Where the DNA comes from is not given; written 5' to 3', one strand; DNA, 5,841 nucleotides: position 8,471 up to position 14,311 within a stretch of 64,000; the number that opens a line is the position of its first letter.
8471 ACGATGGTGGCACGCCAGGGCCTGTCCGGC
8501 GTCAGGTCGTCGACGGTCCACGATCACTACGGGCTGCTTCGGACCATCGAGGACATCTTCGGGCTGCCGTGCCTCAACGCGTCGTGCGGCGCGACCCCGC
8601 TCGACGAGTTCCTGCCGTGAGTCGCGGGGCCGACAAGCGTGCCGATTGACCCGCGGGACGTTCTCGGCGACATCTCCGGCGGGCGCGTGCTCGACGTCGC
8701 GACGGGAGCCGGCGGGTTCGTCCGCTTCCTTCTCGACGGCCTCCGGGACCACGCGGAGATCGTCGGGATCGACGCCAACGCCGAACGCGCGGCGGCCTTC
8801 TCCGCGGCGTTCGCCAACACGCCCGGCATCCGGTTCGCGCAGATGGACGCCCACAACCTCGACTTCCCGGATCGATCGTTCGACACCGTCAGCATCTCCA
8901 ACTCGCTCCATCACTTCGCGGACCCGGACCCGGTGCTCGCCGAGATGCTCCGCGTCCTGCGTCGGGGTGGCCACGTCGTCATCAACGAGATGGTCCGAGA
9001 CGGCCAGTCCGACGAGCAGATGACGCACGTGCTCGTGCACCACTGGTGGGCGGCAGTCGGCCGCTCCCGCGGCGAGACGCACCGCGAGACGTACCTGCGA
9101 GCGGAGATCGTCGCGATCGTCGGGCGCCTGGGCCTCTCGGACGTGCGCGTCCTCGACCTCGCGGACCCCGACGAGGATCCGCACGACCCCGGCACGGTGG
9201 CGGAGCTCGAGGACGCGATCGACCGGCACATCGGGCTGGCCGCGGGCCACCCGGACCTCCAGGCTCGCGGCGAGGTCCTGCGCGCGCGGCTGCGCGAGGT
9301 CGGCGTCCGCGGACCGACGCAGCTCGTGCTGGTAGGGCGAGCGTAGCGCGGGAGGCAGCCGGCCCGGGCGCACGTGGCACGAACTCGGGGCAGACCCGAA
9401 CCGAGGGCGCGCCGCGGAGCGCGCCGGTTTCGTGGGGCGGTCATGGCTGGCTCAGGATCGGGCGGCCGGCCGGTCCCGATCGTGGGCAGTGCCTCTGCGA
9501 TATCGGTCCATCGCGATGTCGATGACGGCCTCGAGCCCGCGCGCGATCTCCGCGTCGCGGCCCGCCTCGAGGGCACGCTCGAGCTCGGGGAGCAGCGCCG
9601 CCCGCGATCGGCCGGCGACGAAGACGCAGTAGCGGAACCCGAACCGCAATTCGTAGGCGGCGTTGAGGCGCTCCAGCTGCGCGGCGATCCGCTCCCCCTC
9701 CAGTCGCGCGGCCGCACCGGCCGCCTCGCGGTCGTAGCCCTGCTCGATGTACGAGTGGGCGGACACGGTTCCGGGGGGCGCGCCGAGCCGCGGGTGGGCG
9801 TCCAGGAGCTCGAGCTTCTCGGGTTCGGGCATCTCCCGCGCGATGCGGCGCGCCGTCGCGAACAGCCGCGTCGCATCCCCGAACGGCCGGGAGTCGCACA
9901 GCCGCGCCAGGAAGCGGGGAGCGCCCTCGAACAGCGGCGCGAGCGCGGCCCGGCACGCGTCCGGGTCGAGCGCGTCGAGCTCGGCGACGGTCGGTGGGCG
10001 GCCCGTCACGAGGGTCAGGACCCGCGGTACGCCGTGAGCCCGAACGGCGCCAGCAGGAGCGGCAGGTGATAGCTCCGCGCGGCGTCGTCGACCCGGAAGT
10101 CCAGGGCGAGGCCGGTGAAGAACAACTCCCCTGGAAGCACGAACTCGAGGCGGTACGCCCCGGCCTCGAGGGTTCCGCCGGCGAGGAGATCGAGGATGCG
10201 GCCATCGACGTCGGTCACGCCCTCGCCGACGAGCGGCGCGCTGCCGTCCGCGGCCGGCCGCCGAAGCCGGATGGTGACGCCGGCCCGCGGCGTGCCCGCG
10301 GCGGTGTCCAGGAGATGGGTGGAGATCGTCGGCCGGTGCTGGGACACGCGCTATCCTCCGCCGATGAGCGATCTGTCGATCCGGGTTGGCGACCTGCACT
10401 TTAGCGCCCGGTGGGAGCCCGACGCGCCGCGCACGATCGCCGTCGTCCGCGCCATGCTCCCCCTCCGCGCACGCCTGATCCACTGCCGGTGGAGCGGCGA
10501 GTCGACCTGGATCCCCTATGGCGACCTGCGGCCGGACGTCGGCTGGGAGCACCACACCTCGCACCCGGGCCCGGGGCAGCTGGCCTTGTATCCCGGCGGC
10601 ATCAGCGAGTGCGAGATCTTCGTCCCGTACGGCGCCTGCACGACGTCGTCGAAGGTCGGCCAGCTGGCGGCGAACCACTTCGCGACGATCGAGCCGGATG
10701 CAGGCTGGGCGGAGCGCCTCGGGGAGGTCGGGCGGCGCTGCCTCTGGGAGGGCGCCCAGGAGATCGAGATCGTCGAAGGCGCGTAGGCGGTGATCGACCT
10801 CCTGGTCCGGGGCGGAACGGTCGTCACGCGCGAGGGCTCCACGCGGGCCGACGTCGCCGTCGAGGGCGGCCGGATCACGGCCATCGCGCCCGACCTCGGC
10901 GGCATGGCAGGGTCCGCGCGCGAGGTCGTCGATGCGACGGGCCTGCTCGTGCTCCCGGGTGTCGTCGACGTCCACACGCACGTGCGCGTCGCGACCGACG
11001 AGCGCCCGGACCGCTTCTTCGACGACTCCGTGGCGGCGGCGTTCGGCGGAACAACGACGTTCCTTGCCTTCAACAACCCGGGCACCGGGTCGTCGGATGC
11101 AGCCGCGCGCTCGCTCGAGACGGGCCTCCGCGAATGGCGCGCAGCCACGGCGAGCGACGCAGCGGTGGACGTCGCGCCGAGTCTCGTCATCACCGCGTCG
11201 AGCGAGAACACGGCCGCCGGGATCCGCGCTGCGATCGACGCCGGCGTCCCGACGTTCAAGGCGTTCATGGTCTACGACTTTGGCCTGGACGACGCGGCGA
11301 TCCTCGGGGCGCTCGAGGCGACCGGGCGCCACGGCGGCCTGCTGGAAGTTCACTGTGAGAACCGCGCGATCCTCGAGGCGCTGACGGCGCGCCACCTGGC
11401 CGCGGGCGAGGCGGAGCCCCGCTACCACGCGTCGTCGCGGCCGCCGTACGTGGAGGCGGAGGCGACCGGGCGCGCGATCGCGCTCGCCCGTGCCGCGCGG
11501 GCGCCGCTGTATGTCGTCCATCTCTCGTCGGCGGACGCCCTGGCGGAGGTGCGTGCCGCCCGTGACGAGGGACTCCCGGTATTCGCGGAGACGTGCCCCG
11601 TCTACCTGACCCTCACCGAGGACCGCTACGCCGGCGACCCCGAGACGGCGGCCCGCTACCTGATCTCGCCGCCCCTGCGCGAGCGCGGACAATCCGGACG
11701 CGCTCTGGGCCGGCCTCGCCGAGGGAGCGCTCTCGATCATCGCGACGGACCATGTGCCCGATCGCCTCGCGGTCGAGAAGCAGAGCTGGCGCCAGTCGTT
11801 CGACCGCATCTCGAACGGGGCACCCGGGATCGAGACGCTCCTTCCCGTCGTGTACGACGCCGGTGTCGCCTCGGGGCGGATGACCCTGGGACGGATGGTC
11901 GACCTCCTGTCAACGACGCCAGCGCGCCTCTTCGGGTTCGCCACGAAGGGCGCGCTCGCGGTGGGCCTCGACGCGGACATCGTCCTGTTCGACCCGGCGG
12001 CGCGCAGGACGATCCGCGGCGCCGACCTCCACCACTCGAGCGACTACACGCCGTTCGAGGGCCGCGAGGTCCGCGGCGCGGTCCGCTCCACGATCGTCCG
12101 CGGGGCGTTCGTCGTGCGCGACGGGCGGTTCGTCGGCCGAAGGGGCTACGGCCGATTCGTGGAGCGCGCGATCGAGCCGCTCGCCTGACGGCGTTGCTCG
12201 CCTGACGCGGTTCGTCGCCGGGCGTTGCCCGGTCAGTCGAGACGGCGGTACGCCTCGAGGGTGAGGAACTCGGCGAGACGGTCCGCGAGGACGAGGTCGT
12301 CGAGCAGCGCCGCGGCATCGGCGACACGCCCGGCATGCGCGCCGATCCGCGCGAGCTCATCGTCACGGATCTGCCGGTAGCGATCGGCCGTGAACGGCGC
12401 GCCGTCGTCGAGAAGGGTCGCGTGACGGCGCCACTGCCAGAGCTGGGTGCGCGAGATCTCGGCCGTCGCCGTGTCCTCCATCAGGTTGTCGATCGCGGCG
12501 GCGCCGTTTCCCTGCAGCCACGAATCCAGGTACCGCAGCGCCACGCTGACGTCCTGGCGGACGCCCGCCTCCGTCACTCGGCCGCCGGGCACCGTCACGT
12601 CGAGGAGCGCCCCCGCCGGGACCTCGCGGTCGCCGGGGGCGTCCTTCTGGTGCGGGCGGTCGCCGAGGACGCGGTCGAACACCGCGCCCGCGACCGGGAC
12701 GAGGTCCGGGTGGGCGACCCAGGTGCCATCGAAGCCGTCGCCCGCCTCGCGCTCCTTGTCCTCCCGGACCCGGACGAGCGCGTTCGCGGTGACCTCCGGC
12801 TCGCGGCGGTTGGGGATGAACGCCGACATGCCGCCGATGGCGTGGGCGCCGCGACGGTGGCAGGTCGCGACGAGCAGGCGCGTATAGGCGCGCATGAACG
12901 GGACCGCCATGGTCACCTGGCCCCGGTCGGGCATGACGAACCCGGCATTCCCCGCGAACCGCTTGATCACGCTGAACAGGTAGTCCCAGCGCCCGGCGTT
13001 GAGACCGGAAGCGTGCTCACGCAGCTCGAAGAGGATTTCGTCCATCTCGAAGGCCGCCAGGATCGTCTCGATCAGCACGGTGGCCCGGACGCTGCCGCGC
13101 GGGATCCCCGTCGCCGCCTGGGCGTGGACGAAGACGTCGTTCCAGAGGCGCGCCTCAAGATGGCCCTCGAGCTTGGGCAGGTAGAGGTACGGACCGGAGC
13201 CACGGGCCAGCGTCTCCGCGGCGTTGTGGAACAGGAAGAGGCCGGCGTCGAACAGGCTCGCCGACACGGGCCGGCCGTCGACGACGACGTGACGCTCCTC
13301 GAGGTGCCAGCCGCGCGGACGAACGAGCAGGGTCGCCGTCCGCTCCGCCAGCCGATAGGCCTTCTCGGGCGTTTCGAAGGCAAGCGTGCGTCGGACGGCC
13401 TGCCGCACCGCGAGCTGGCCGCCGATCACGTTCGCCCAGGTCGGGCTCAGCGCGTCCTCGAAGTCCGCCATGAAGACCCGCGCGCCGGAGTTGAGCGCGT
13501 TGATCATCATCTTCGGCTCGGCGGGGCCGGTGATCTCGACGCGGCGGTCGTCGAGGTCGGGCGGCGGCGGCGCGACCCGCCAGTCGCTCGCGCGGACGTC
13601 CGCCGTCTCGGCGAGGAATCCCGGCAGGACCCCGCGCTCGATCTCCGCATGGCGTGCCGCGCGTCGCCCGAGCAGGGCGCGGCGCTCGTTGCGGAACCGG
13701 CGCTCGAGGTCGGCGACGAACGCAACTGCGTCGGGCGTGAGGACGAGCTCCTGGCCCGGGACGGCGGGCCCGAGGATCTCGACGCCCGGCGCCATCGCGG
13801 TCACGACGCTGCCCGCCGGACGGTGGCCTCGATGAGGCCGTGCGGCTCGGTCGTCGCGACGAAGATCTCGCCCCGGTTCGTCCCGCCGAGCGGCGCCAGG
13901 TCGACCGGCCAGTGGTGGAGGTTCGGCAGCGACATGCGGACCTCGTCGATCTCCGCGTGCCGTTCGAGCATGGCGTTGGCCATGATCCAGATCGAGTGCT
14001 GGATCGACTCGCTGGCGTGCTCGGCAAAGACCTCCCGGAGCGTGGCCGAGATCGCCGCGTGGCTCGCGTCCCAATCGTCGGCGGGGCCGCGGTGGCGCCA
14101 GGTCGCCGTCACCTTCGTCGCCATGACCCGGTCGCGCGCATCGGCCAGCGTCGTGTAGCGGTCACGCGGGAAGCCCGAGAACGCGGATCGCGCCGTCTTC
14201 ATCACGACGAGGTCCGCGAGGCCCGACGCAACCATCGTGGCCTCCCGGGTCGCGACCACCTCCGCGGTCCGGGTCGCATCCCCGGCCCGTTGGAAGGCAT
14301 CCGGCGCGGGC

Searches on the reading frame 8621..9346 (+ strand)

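Call 104: search_protein_families(library=pfam, proteins=[window:8621-9346:+], max_evalue=0.0001)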
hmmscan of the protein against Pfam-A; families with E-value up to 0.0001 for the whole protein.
window:8621-9346:+ (241 aa): 7 families
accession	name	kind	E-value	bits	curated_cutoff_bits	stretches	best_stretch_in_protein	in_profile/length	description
PF08241.18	Methyltransf_11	-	8.7e-21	74.8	21.2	1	24-121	1-95/95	Methyltransferase domain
PF13649.12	Methyltransf_25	-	1.2e-19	71.3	27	1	23-117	1-97/97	Methyltransferase domain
PF13847.12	Methyltransf_31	-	1.6e-18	67.2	27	1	19-135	3-123/145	Methyltransferase domain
PF13489.12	Methyltransf_23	-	2.9e-16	60.1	27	1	17-175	20-162/164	Methyltransferase domain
PF08242.18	Methyltransf_12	-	1.9e-14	54.6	30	1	24-119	1-98/98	Methyltransferase domain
PF01209.24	Ubie_methyltran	-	2.8e-14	53.5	20.1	1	14-126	42-156/233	ubiE/COQ5 methyltransferase family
PF07021.18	MetW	-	3.7e-08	33.7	21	1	19-115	13-104/193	Methionine biosynthesis protein MetW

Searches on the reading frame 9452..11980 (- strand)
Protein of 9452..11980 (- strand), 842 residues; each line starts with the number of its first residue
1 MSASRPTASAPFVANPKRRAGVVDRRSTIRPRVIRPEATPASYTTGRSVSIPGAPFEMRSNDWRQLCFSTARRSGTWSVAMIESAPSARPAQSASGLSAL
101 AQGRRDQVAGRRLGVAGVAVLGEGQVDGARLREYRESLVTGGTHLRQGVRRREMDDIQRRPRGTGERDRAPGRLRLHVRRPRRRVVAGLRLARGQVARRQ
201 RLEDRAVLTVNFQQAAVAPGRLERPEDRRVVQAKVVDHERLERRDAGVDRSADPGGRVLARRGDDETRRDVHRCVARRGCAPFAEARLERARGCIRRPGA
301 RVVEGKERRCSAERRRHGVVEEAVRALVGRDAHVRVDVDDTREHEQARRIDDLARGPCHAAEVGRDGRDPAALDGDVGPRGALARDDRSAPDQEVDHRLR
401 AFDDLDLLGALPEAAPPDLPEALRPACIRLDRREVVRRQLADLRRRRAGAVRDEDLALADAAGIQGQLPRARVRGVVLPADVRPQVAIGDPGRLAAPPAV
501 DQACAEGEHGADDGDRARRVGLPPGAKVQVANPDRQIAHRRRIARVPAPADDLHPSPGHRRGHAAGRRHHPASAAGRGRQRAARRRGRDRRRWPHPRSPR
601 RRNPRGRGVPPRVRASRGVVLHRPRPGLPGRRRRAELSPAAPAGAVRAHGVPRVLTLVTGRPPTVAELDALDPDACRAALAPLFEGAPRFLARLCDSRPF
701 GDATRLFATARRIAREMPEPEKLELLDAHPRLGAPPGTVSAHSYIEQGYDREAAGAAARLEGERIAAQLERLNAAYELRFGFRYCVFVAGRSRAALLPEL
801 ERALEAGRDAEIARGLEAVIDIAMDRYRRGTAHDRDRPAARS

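Call 107: search_protein_families(library=pfam, proteins=[window:9452-11980:-], max_evalue=0.0001)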
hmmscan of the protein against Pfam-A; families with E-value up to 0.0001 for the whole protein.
window:9452-11980:- (842 aa): 1 family
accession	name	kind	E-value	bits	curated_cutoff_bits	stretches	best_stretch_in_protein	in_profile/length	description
PF09349.15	OHCU_decarbox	-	3.7e-30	106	24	1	670-827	2-154/155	OHCU decarboxylase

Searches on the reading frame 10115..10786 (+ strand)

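Call 107: search_protein_families(library=pfam, proteins=[window:10115-10786:+], max_evalue=0.0001)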
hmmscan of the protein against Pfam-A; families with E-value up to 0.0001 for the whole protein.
window:10115-10786:+ (223 aa): 1 family
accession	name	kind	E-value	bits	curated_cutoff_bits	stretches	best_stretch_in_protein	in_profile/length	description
PF12903.12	DUF3830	-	8.1e-23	81.4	26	1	88-219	2-141/143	Protein of unknown function (DUF3830)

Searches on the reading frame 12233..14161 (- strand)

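Call 104: search_protein_families(library=pfam, proteins=[window:12233-14161:-], max_evalue=0.0001)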
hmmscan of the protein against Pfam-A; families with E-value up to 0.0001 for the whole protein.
window:12233-14161:- (642 aa): 3 families
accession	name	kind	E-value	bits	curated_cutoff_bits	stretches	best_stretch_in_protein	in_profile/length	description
PF01274.28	MS_TIM-barrel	-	6.5e-100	333.7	26.4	1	277-513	1-237/248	Malate synthase, TIM barrel domain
PF20659.2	MS_C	-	2.8e-30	105.6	23.1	1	529-641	2-118/118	Malate synthase, C-terminal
PF20656.2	MS_N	-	6.7e-15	54.8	23.5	1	126-187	2-63/64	Malate synthase, N-terminal domain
